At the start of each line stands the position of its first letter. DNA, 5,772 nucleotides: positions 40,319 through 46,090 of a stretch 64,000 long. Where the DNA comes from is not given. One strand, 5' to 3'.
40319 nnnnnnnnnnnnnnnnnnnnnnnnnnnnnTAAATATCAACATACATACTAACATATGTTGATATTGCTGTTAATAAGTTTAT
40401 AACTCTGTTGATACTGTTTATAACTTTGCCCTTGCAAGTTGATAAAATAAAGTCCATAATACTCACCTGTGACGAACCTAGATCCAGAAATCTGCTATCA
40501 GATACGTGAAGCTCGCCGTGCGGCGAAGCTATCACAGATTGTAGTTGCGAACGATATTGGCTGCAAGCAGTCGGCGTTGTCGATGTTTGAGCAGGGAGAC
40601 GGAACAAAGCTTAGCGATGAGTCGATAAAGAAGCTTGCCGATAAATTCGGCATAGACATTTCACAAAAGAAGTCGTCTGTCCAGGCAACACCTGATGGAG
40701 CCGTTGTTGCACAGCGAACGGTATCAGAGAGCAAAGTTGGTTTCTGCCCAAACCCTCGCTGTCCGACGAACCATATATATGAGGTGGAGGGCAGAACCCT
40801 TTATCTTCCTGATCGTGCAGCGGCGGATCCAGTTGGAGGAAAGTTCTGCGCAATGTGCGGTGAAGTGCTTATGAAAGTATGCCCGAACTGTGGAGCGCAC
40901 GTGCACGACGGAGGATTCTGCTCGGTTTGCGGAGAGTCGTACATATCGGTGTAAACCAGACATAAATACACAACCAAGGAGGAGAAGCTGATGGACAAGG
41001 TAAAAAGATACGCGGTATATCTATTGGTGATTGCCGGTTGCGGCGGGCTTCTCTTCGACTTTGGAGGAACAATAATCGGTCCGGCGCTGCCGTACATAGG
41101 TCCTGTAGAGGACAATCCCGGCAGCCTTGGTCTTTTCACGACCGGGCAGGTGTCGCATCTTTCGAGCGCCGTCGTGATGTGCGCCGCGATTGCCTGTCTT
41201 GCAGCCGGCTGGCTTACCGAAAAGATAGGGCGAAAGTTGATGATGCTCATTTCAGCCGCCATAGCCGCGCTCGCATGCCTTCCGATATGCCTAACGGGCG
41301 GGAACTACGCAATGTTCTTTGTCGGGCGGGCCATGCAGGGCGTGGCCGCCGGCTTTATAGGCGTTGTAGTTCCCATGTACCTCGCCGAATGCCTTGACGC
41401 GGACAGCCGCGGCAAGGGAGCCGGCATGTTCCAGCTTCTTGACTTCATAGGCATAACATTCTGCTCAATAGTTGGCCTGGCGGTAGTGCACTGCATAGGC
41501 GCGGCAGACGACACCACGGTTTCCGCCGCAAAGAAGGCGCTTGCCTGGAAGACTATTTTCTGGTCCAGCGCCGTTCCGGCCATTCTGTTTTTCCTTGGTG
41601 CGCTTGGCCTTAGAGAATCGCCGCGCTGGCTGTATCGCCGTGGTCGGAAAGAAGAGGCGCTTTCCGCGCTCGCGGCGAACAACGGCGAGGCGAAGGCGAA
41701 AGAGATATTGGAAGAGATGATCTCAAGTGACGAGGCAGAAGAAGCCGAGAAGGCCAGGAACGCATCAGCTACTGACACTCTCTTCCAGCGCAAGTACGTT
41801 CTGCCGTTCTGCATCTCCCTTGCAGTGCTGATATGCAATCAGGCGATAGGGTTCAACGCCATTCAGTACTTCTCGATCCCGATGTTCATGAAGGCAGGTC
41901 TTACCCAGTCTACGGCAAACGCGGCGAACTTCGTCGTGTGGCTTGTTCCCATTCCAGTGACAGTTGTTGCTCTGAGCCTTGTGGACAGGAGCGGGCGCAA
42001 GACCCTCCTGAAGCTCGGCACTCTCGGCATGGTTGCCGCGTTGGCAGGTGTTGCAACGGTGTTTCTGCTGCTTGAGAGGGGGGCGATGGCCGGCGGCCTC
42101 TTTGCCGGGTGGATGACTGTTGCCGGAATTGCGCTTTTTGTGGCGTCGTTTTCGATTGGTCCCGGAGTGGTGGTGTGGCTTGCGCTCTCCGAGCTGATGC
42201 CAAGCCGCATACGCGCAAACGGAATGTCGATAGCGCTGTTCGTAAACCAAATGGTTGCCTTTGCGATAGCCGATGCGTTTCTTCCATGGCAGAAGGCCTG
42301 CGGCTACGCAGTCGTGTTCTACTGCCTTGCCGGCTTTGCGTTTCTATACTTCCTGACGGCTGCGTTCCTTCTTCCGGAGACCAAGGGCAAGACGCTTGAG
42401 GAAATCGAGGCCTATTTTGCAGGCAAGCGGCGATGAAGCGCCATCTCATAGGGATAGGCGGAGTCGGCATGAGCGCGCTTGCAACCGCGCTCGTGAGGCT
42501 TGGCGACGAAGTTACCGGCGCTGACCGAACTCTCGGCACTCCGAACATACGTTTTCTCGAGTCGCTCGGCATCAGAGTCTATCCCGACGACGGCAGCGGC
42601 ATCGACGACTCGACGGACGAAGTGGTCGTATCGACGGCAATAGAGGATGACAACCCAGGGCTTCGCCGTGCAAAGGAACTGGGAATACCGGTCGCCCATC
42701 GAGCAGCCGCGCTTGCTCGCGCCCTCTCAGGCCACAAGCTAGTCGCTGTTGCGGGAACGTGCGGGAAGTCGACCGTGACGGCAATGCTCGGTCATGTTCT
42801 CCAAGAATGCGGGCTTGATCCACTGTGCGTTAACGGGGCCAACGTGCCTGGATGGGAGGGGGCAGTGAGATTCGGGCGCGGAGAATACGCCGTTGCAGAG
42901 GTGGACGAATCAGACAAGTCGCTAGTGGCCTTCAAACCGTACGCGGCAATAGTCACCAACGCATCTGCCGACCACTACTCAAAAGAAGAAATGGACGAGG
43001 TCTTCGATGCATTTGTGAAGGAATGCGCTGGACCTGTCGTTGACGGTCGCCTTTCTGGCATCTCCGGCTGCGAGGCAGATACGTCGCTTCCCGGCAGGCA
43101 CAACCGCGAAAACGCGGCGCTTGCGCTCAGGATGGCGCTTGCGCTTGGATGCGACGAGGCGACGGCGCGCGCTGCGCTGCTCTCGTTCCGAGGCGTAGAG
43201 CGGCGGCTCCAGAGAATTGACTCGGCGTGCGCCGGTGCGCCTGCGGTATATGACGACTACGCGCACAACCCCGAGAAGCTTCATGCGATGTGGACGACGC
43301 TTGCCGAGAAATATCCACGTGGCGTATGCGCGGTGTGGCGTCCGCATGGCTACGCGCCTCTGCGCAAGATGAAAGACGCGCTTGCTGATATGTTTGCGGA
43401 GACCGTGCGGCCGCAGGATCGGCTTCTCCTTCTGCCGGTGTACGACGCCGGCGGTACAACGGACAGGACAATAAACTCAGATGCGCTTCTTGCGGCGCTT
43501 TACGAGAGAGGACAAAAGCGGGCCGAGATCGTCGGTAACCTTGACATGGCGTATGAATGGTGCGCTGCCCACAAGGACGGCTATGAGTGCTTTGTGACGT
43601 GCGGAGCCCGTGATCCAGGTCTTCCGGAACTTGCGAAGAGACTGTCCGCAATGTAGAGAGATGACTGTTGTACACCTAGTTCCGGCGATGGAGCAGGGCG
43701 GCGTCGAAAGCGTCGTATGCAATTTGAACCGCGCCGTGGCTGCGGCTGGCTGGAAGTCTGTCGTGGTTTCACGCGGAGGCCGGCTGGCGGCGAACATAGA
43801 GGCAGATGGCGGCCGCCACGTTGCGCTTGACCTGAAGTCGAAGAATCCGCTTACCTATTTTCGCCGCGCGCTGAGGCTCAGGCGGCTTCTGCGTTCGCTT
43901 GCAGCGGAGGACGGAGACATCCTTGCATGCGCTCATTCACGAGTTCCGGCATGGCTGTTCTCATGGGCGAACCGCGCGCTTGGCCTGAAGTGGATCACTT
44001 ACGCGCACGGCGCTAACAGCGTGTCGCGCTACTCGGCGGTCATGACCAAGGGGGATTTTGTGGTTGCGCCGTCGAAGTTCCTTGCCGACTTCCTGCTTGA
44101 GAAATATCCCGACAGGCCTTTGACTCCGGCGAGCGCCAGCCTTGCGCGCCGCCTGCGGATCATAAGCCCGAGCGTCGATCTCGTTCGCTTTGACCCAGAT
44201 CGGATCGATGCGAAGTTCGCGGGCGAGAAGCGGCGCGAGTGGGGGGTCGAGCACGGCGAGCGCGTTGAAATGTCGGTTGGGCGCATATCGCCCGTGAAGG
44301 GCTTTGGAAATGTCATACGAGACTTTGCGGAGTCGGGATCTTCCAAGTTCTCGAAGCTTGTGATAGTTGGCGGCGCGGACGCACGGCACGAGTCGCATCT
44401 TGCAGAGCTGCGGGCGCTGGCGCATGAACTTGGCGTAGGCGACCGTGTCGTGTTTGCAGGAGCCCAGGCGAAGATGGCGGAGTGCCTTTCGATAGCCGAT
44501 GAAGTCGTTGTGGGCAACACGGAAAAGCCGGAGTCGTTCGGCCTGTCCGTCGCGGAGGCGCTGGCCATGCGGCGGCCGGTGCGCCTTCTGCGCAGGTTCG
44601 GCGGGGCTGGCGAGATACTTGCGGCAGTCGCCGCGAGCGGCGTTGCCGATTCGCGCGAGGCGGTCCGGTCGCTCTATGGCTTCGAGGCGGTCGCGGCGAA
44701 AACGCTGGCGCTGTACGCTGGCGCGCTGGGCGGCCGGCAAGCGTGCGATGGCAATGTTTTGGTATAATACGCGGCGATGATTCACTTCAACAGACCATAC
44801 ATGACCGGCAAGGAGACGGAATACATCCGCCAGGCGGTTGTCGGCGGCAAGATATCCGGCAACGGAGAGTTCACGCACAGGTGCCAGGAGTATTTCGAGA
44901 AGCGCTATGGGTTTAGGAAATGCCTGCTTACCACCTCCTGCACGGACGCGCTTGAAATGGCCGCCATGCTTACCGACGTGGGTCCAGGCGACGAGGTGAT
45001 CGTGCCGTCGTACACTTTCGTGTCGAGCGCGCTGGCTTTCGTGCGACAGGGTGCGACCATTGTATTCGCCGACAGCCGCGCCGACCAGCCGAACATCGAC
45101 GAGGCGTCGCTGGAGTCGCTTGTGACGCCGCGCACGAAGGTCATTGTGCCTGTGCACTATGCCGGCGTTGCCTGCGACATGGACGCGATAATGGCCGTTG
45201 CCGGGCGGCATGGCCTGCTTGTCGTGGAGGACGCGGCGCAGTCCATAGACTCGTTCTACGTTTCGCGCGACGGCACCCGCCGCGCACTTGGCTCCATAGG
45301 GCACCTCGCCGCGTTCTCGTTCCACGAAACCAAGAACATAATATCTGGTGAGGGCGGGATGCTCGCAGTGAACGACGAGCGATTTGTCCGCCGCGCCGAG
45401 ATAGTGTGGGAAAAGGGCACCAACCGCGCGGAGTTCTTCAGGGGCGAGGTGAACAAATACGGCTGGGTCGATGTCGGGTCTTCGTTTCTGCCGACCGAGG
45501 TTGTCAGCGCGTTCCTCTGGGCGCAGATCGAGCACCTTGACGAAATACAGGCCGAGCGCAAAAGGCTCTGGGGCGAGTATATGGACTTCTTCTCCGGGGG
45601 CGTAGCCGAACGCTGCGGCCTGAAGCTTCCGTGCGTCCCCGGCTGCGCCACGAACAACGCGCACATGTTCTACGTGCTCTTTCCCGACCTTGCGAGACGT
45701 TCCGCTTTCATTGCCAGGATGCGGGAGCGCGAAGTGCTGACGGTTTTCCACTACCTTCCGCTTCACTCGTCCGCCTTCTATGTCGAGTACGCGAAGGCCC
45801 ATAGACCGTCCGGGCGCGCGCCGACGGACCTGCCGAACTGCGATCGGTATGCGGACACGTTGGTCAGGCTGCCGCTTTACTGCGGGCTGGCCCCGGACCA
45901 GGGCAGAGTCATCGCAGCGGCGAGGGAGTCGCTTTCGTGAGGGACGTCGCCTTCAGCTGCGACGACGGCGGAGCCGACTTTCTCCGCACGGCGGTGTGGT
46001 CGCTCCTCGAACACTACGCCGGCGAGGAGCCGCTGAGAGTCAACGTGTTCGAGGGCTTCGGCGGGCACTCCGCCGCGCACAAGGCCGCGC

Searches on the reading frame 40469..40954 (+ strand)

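Call 6: search_protein_families(library=pfam, proteins=[window:40469-40954:+])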
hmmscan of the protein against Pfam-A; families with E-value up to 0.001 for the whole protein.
window:40469-40954:+ (161 aa): 4 families
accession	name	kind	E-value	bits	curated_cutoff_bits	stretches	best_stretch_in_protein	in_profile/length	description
PF01381.28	HTH_3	-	9.8e-10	38.8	23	1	12-65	1-53/55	Helix-turn-helix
PF12773.13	DZR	-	2.1e-06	28.2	27.3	1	121-155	9-45/45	Double zinc ribbon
PF13560.12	HTH_31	-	1.2e-05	26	27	1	11-63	5-57/64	Helix-turn-helix domain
PF12844.13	HTH_19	-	0.00029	21.1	30.2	1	12-64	4-55/64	Helix-turn-helix domain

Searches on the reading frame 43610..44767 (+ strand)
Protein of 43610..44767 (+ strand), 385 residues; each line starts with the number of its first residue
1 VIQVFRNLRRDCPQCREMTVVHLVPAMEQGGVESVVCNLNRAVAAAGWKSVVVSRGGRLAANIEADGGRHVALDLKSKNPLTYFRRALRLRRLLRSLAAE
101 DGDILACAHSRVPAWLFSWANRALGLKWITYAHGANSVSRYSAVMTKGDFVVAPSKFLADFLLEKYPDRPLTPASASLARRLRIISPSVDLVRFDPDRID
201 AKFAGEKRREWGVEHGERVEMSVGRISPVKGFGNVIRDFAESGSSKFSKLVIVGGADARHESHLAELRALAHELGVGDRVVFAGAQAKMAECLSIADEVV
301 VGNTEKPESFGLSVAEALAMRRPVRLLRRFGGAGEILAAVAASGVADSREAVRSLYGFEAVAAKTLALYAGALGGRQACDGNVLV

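Call 7: search_protein_families(library=pfam, proteins=[window:43610-44767:+])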
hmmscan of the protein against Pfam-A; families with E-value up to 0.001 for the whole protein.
window:43610-44767:+ (385 aa): 4 families
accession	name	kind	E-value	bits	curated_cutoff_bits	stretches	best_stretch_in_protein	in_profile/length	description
PF00534.26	Glycos_transf_1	-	3.1e-15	56.6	26.4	1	206-338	4-132/172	Glycosyl transferases group 1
PF13439.12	Glyco_transf_4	-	2.8e-13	50.7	28.5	1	30-167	2-153/170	Glycosyltransferase Family 4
PF13692.12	Glyco_trans_1_4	-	1.1e-11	45.7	27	1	221-325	5-104/142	Glycosyl transferases group 1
PF13579.12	Glyco_trans_4_4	-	5.7e-08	33.7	29.7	1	30-168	1-148/158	Glycosyl transferase 4-like domain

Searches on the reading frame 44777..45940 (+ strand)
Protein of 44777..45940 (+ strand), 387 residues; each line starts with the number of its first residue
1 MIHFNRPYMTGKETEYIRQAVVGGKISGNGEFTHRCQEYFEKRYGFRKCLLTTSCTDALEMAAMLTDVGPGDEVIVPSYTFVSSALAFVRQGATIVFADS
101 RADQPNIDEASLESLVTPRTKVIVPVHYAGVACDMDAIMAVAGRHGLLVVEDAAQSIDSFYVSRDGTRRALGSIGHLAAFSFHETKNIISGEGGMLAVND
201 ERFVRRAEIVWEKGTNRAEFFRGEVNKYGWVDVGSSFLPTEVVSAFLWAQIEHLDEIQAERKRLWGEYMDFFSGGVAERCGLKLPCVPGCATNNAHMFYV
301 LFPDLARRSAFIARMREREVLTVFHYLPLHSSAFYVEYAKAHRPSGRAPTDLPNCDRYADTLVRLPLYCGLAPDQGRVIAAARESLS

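Call 7: search_protein_families(library=pfam, proteins=[window:44777-45940:+])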
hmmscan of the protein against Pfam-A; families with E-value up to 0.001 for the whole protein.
window:44777-45940:+ (387 aa): 4 families
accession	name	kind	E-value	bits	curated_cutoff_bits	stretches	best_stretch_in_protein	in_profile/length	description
PF01041.23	DegT_DnrJ_EryC1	-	6.7e-75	253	19.8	1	10-381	4-358/360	DegT/DnrJ/EryC1/StrS aminotransferase family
PF00155.27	Aminotran_1_2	-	2.2e-07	30.9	19.7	1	24-153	39-186/361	Aminotransferase class I and II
PF00266.25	Aminotran_5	-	8.9e-07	28.6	21.5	1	50-159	65-182/371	Aminotransferase class-V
PF01212.27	Beta_elim_lyase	-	0.00049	20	27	0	15-207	16-219/288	Beta-eliminating lyase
